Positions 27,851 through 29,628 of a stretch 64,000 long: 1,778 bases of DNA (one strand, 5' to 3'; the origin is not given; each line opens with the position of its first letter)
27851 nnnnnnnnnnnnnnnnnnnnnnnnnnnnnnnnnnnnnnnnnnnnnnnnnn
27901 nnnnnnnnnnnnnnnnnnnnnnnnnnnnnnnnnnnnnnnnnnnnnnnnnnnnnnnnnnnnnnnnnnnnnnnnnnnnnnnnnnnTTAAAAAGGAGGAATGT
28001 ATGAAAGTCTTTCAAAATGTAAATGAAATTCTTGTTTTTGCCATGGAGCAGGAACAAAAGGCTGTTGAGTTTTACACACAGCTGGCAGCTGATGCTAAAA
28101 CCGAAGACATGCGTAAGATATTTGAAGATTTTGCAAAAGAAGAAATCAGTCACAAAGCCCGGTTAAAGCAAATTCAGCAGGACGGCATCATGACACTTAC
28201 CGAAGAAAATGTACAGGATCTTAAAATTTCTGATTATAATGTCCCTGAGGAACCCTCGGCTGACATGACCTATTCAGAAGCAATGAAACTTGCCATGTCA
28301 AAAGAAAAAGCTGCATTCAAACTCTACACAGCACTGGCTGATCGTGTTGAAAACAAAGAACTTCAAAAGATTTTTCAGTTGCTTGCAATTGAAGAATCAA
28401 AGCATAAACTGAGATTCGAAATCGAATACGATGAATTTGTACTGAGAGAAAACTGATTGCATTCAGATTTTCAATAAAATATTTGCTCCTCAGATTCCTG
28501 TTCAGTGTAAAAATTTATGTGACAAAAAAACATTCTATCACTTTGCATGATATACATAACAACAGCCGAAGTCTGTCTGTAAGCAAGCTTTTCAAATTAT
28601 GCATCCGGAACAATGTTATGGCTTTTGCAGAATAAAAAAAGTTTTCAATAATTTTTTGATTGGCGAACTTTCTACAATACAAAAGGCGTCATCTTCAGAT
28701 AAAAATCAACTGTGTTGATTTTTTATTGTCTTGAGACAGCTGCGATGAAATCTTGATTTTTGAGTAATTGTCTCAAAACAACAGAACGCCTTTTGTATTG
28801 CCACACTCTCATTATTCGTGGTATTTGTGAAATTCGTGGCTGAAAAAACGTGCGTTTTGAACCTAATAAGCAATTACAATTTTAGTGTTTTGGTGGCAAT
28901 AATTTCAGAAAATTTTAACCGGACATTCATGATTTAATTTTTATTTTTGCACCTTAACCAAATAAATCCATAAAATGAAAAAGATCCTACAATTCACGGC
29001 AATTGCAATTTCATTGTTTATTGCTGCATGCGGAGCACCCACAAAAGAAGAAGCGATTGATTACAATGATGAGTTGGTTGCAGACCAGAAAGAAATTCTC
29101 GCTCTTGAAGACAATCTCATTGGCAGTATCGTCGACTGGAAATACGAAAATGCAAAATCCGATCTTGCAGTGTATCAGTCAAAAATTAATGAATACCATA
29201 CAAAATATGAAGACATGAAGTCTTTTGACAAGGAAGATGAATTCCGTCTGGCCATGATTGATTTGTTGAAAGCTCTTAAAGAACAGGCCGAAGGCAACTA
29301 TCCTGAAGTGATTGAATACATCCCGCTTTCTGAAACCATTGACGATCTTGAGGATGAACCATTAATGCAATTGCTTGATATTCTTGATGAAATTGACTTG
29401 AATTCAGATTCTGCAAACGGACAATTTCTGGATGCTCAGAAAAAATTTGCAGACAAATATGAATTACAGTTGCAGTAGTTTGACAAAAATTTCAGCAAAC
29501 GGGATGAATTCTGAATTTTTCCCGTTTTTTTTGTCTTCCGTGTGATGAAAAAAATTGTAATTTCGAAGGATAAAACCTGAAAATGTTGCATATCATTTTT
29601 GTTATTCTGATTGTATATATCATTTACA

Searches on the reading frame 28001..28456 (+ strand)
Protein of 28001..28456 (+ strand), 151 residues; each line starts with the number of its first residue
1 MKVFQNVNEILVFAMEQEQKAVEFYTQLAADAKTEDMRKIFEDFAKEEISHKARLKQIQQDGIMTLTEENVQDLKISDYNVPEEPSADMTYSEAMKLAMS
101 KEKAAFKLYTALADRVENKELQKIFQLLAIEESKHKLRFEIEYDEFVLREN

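Call 3: search_protein_families(library=pfam, proteins=[window:28001-28456:+], max_evalue=0.01)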
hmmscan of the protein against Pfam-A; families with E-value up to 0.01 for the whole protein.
window:28001-28456:+ (151 aa): 6 families
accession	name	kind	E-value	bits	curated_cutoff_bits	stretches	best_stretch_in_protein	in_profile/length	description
PF02915.23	Rubrerythrin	-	6.4e-16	59.4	22.8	1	9-140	1-134/137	Rubrerythrin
PF13668.12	Ferritin_2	-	2.2e-06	28.3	24.7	1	9-135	4-128/138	Ferritin-like domain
PF22277.2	EncFtn-like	-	1.9e-05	24.8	27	1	14-53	22-61/85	EncFtn-like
PF00210.30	Ferritin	-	0.00011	22.6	24.5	1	4-60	78-137/142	Ferritin-like domain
PF09537.16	DUF2383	-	0.00015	22.3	30.8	0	15-57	10-52/111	Domain of unknown function (DUF2383)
PF07832.17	Bse634I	-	0.0076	16.1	27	1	32-123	102-188/281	Cfr10I/Bse634I restriction endonuclease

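Call 25: search_protein_families(library=ncbifam, proteins=[window:28001-28456:+], max_evalue=0.001)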
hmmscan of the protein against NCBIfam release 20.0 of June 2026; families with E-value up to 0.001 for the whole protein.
window:28001-28456:+ (151 aa): 4 families
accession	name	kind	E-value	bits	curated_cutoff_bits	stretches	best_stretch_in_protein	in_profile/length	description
NF045676.1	FeExpMbfA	equivalog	5.7e-08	32.5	450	1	6-64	95-153/318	iron exporter MbfA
TIGR04535.1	ferrit_encaps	subfamily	2.8e-07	30.5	125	1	9-55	17-62/114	encapsulin-associated ferritin-like protein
NF058679.1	EncB_fam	subfamily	3.8e-06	26.9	90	0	14-57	28-71/117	encapsulin nanocompartment ferritin-likeEncB family encapsulin nanocompartment ferritin-like cargo protein cargo protein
NF045767.1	RuberyRbr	equivalog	0.00075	19.6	200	1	13-140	17-139/194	rubrerythrin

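Call 27: find_homologous_proteins(query=window:28001-28453:+, max_evalue=0.001)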
Query window:28001-28453:+ (151 aa): 3020 proteins with E <= 0.001 among 3059 candidates; the best 120 are listed.
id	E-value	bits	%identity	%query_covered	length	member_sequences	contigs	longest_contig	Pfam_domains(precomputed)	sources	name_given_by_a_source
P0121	1.5e-86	305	100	100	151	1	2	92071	PF02915.24,PF13668.13,PF22277.3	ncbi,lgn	-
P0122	1.7e-83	295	97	100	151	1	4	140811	PF02915.24,PF13668.13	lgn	-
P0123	7.0e-71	254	83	100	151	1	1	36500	PF09537.17,PF02915.24,PF13668.13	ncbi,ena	-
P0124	1.4e-70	253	84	100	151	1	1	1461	PF02915.24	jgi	-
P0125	1.5e-70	253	83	100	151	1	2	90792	PF09537.17,PF02915.24,PF13668.13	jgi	jgi:rubrerythrin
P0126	1.9e-70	253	83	100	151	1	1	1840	PF09537.17,PF02915.24,PF13668.13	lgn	-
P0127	4.3e-68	245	79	100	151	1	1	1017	PF09537.17,PF02915.24,PF13668.13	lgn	-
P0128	2.8e-67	243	80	100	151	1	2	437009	PF02915.24,PF13668.13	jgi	jgi:rubrerythrin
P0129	5.7e-67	242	77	100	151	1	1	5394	PF09537.17,PF02915.24,PF13668.13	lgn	-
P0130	1.1e-66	241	76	100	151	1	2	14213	PF02915.24,PF13668.13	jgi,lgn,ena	-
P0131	1.6e-65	237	75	100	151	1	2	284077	PF02915.24,PF13668.13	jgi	jgi:rubrerythrin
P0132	2.5e-65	236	75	100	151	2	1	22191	PF02915.24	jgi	-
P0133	1.5e-63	231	75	100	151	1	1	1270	PF02915.24,PF13668.13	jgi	-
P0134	2.8e-62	226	72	100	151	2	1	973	PF02915.24,PF13668.13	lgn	-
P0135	1.7e-61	224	73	100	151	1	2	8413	PF09537.17,PF02915.24,PF13668.13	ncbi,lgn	-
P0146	7.0e-51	190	65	100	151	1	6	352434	PF09537.17,PF02915.24,PF13668.13,PF22277.3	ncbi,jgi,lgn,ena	-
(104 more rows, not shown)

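Call 28: find_encoding_contigs(protein=P0121, flank=8000, max_places=3)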
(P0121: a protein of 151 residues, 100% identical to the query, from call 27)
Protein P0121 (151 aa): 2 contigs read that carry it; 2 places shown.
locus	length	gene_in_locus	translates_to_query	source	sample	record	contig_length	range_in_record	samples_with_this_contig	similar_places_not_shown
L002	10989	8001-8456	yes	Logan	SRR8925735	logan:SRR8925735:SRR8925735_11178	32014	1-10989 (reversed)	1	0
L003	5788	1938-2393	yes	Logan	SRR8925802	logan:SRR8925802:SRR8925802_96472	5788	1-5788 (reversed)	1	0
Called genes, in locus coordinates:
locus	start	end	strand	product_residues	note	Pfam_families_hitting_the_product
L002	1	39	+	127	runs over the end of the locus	PF16310:DUF4952 (weak)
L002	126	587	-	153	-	PF01957:NfeD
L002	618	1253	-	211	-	PF01435:Peptidase_M48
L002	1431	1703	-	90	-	PF02617:ClpS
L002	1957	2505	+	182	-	PF01257:2Fe-2S_thioredx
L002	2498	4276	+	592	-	PF01512:Complex1_51K, PF12797:Fer4_2 (faint), PF10589:NADH_4Fe-4S, PF13187:Fer4_9 (weak), PF00037:Fer4 (weak)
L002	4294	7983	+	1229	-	PF13510:Fer2_4, PF14691:Fer4_20, PF07992:Pyr_redox_2, PF13450:NAD_binding_8, PF13738:Pyr_redox_3, PF14697:Fer4_21 (weak), PF22117:Fer4_Nqo3, PF00384:Molybdopterin, +3 more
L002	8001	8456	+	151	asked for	PF22277:EncFtn-like (faint), PF02915:Rubrerythrin, PF13668:Ferritin_2 (weak)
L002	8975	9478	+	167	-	-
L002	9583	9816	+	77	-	-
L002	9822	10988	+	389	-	?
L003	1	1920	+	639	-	?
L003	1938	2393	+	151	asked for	PF22277:EncFtn-like (faint), PF02915:Rubrerythrin, PF13668:Ferritin_2 (weak)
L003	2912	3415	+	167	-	-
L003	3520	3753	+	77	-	-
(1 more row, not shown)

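Call 29: list_cluster_members(proteins=[P0121, P0011, P0146, P0041])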
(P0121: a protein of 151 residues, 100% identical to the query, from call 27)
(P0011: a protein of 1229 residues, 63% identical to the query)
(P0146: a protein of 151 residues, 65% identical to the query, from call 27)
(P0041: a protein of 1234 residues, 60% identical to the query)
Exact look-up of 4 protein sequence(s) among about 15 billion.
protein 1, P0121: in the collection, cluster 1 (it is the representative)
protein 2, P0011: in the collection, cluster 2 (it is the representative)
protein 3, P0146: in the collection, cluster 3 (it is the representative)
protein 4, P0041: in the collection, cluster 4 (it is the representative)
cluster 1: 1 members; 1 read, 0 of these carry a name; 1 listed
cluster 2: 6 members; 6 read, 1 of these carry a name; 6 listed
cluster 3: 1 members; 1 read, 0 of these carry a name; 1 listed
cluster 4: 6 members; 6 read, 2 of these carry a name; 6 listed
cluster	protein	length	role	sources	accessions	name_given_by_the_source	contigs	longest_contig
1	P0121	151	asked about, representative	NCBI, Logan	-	-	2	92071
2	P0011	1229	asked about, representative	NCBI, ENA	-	-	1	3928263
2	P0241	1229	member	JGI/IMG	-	formate dehydrogenase major subunit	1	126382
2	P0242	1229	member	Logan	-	-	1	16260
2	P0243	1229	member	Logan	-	-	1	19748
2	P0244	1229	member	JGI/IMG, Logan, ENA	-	-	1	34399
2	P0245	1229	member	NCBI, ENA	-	-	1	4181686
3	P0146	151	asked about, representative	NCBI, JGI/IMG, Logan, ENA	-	-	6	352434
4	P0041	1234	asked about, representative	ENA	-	-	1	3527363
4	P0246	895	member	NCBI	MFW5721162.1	MAG: molybdopterin-dependent oxidoreductase, partial [Bacteroidota bacterium]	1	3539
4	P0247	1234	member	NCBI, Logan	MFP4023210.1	MAG: molybdopterin-dependent oxidoreductase [Thiohalospira sp.]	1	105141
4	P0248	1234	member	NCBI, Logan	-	-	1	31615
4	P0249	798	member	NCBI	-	-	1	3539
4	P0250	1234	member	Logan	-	-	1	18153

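Call 31: search_solved_structures(query=window:28001-28453:+, max_evalue=1, show_alignments=3)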
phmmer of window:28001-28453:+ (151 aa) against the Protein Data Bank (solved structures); distinct sequences matched with E-value up to 1: 9.
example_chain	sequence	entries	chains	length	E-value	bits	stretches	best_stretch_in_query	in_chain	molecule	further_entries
2fzf_A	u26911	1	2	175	1.1e-05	29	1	81-140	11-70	hypothetical protein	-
2oh3_A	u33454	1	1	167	0.00039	23.9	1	11-56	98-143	COG1633: Uncharacterized conserved protein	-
1vjx_A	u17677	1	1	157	0.00046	23.7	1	6-139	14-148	putative ferritin-like diiron-carboxylate protein TM1526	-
2e0z_A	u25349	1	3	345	0.00066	23.2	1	6-131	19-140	Virus-like particle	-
5n5e_e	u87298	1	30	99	0.0027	21.2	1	6-74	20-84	PFC_05175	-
3ezu_A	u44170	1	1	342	0.056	16.9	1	7-62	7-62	GGDEF domain protein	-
6maf_A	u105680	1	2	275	0.079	16.5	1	42-120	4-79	BbvCI endonuclease subunit 1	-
7s5c_A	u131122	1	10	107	0.27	14.7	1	84-136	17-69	EncB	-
1p6q_A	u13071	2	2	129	0.32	14.5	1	64-116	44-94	CheY2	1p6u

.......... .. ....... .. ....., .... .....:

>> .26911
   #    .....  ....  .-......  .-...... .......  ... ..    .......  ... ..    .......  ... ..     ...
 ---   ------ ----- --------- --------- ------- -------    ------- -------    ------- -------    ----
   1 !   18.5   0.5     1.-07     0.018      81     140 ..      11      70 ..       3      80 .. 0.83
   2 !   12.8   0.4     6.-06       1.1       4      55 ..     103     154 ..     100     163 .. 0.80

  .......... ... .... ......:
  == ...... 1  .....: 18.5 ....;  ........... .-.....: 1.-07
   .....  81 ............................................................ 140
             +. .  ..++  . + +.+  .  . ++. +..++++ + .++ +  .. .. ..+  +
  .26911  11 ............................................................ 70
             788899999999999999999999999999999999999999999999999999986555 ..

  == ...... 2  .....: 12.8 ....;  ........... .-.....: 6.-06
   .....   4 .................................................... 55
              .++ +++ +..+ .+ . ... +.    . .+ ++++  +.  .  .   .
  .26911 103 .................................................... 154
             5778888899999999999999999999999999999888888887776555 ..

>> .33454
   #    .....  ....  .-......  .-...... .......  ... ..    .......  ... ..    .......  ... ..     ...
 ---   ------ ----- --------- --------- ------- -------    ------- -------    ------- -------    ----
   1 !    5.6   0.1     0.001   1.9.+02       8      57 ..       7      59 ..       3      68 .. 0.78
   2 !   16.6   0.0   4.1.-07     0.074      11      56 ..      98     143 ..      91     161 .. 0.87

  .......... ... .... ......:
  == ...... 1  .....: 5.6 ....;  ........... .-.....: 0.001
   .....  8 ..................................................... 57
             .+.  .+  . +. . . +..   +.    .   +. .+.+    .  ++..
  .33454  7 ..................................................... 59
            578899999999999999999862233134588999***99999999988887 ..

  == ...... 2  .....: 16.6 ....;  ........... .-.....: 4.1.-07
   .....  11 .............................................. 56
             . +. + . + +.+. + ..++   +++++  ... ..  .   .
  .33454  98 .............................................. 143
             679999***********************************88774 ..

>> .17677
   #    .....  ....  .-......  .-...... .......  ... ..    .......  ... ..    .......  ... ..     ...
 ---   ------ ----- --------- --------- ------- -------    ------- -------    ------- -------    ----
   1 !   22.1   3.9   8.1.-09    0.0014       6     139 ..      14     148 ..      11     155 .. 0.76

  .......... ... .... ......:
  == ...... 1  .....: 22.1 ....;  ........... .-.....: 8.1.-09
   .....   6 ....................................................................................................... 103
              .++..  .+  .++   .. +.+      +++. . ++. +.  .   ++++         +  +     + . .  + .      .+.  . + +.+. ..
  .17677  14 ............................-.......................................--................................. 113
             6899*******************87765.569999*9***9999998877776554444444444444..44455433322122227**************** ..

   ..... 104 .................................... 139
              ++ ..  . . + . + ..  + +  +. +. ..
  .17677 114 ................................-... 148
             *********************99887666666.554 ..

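Call 49: find_related_loci(query=A1, collection=metagenome_contigs, flank=6000)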
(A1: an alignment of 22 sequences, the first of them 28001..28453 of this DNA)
Query A1 (151 aa) in metagenome_contigs; peptide patterns used: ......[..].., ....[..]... (x = any residue, [..] = any of these).
600 stretches matched a pattern (row limit reached: there are more); 529 encode a relative of the query (tblastn E <= 1e-3); the best 80 are kept; 80 distinct loci.
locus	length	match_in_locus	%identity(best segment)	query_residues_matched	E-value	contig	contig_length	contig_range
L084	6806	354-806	63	1-151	6e-58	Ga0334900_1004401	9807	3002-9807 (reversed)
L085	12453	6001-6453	63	1-151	7e-58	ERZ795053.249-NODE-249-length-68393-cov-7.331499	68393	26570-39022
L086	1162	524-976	60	1-151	6e-61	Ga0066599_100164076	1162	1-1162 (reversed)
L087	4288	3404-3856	62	1-151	5e-57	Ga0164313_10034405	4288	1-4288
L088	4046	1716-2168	60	1-151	6e-57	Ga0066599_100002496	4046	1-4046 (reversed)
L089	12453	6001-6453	59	1-151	1e-56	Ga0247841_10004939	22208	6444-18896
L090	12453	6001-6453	62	1-151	2e-56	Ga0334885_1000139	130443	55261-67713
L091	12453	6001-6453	60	1-151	3e-56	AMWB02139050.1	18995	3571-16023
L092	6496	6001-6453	61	1-151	9e-56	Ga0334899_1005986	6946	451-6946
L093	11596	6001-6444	57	4-151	2e-55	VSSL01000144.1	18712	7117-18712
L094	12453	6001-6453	60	1-151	2e-55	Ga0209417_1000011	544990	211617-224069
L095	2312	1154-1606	58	1-151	4e-56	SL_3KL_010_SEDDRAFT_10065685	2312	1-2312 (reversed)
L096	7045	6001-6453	58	1-151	2e-55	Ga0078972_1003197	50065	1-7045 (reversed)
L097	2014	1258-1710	60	1-151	8e-56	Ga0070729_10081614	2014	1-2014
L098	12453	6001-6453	60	1-151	8e-55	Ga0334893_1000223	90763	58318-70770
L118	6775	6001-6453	57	1-151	4e-52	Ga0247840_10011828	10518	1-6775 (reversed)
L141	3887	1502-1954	53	1-151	9e-51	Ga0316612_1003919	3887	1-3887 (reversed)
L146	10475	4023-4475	54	1-151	1e-50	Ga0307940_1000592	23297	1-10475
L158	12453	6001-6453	55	1-151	1e-49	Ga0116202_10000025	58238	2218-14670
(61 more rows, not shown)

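Call 64: predict_structure(alignment_id=A1)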
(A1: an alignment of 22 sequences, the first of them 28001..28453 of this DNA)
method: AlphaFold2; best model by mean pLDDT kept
length: 151 residues; sequences in the alignment: 22
mean_pLDDT: 89.0   pTM: 0.84
mean pLDDT of the five models: 89.0, 86.1, 84.3, 83.5, 82.5
residues with pLDDT >= 90: 81; 70-90: 68; 50-70: 2; < 50: 0
segments of 3 or more residues with pLDDT < 50: none
pLDDT, mean of each block of 10 residues (from residue 1): 84 94 92 84 94 93 81 87 86 90 95 90 94 92 83 59
secondary structure, 60 per line:
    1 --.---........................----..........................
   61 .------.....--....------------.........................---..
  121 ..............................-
elements in order: H7-30 H35-61 H68-72 H91-115 H119-150

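Call 66: fold_search(model_id=the predicted structure, library=pdb)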
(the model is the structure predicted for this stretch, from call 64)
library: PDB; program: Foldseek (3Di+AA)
matches with E <= 10: 765; with E <= 0.001: 1
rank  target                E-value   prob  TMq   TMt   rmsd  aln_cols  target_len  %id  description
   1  1vjx                  8.9e-04  1.00  0.78  0.79   3.3       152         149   22  Crystal structure of a putative ferritin-like diiron-carboxylate protein (tm1526) from thermotoga maritima at 2.30 A res (released 2004-04-13)
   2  2ib0_B                2.5e-03  1.00  0.64  0.72   5.4       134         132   14  Crystal structure of a conserved hypothetical protein, rv2844, from Mycobacterium tuberculosis (released 2006-09-26)
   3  2ib0_A                3.6e-03  1.00  0.66  0.70   5.3       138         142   14  Crystal structure of a conserved hypothetical protein, rv2844, from Mycobacterium tuberculosis (released 2006-09-26)
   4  7y6f_C                5.0e-03  1.00  0.64  0.62   6.0       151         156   18  Cryo-EM structure of Apo form of ScBfr (released 2023-07-05)
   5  2fzf_A                5.5e-03  1.00  0.78  0.75   3.9       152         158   26  Hypothetical Protein Pfu-1136390-001 From Pyrococcus furiosus (released 2006-02-21)
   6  8w1e_G                8.5e-03  1.00  0.68  0.61   5.0       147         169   16  Crystal Structure of DPS-like protein PA4880 from Pseudomonas aeruginosa (dodecamer) (released 2024-05-29)
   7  4v6b_AL               9.4e-03  1.00  0.62  0.60   6.7       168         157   17  Crystal structure of human ferritin Phe167SerfsX26 mutant. (released 2014-07-09)
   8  8gy1                  1.0e-02  1.00  0.59  0.54   7.0       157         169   17  Crystal structure of Ag+ binding to Dendrorhynchus zhejiangensis ferritin (released 2023-03-29)
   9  4v6b_AF               1.1e-02  1.00  0.64  0.61   6.4       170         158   18  Crystal structure of human ferritin Phe167SerfsX26 mutant. (released 2014-07-09)
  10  5xx9_E                1.2e-02  1.00  0.64  0.60   5.6       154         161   15  Crystal structure of Bacterioferritin (released 2018-07-11)
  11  8w1d                  1.2e-02  1.00  0.68  0.69   5.4       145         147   17  CRYSTAL STRUCTURE OF DPS-LIKE PROTEIN PA4880 FROM PSEUDOMONAS AERUGINOSA (DIMERIC FORM) (released 2024-05-29)
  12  7stw_A                1.2e-02  1.00  0.60  0.54   7.1       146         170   23  Structure of DPSL (DNA Protection in Starved Cells - Like) from Pyrococcus furiosus (released 2021-12-01)
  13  4v6b_Ag               1.2e-02  1.00  0.56  0.55   6.8       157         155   18  Crystal structure of human ferritin Phe167SerfsX26 mutant. (released 2014-07-09)
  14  4v6b_AJ               1.2e-02  1.00  0.56  0.54   7.3       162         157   18  Crystal structure of human ferritin Phe167SerfsX26 mutant. (released 2014-07-09)
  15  2oh3                  1.3e-02  1.00  0.65  0.66   5.4       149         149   21  Crystal structure of COG1633: Uncharacterized conserved protein (ZP_00055496.1) from Magnetospirillum magnetotacticum MS (released 2007-01-23)
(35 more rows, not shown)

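Call 76: search_protein_families(library=pfam, proteins=[L118:4563-5900:+, L118:2603-3109:+, L141:35-805:+, L146:1258-3705:+, L146:4983-5894:+, L158:4519-5898:+, L158:3699-4409:+, L158:1805-3751:+, L158:6653-7492:+], max_evalue=0.00001)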
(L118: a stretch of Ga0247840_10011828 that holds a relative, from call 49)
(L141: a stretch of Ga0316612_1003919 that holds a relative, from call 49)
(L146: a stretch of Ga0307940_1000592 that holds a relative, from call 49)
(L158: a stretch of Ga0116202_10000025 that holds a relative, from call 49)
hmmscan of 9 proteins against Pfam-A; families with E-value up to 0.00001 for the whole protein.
L118:4563-5900:+ (445 aa): 2 families
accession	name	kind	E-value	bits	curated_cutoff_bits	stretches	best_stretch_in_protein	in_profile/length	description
PF00208.27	ELFV_dehydrog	-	7.3e-87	291.5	23.4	1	198-443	1-241/241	Glutamate/Leucine/Phenylalanine/Valine dehydrogenase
PF02812.23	ELFV_dehydrog_N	-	4.2e-50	169.2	25.3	1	53-181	1-129/129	Glu/Leu/Phe/Val dehydrogenase, dimerisation domain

L118:2603-3109:+ (168 aa): 2 families
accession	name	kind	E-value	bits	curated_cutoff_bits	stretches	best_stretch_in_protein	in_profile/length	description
PF02915.23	Rubrerythrin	-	1.2e-12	48.9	22.8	1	8-149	1-134/137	Rubrerythrin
PF13668.12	Ferritin_2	-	6.2e-09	36.6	24.7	1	7-151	3-135/138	Ferritin-like domain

L141:35-805:+ (256 aa): 1 family
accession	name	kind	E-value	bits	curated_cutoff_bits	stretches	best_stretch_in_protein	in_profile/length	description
PF00208.27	ELFV_dehydrog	-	2.7e-87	292.9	23.4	1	9-254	1-241/241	Glutamate/Leucine/Phenylalanine/Valine dehydrogenase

L146:1258-3705:+ (815 aa): 3 families
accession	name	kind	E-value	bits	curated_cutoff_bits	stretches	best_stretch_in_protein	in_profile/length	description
PF13715.12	CarbopepD_reg_2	-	9e-17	61.3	32.2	1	23-108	1-88/88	CarboxypepD_reg-like domain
PF13620.12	CarboxypepD_reg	-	6.7e-12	46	32.3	1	22-96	1-81/82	Carboxypeptidase regulatory-like domain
PF07715.20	Plug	-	2.7e-09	37.9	23.9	1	116-223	4-106/107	TonB-dependent Receptor Plug Domain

L146:4983-5894:+ (303 aa): 2 families
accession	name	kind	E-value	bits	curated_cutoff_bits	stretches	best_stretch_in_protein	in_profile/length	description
PF00685.33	Sulfotransfer_1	-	1.4e-09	38.2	22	1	12-208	3-184/255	Sulfotransferase domain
PF13469.12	Sulfotransfer_3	-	2.2e-07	31.8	27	0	11-207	1-213/216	Sulfotransferase family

L158:4519-5898:+ (459 aa): 2 families
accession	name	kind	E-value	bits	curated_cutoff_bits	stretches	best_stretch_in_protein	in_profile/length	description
PF00208.27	ELFV_dehydrog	-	2.3e-84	283.3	23.4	1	212-457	1-241/241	Glutamate/Leucine/Phenylalanine/Valine dehydrogenase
PF02812.23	ELFV_dehydrog_N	-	3.5e-50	169.5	25.3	1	67-195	1-129/129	Glu/Leu/Phe/Val dehydrogenase, dimerisation domain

L158:3699-4409:+ (236 aa): 1 family
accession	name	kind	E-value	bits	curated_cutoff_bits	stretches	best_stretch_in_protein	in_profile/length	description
PF07661.19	MORN_2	-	3.1e-09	36.4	29.6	0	85-104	1-20/22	MORN repeat variant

L158:1805-3751:+ (648 aa): 1 family
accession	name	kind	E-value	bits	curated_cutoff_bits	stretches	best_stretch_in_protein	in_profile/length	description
PF13231.12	PMT_2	-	1.4e-10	42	26.1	1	76-233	6-158/160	Dolichyl-phosphate-mannose-protein mannosyltransferase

L158:6653-7492:+ (279 aa): 1 family
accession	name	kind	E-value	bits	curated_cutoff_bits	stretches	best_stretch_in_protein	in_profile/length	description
PF01618.21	MotA_ExbB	-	2.4e-30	105.3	22.9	1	139-254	11-126/127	MotA/TolQ/ExbB proton channel family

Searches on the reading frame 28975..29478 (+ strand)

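Call 3: search_protein_families(library=pfam, proteins=[window:28975-29478:+], max_evalue=0.01)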
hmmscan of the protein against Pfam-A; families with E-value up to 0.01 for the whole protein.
window:28975-29478:+ (167 aa): 0 families

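Call 25: search_protein_families(library=ncbifam, proteins=[window:28975-29478:+], max_evalue=0.001)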
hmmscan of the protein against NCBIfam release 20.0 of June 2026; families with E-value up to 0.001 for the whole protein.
window:28975-29478:+ (167 aa): 2 families
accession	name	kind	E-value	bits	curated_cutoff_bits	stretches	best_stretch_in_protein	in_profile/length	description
NF047958.1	broad_LIC11966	domain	2.5e-19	69.9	40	1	26-162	1-134/134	LIC11966 family surface protein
NF038294.1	lipo_LIC11966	exception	3.5e-05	23.8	200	1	2-163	2-157/158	LIC11966 family lipoprotein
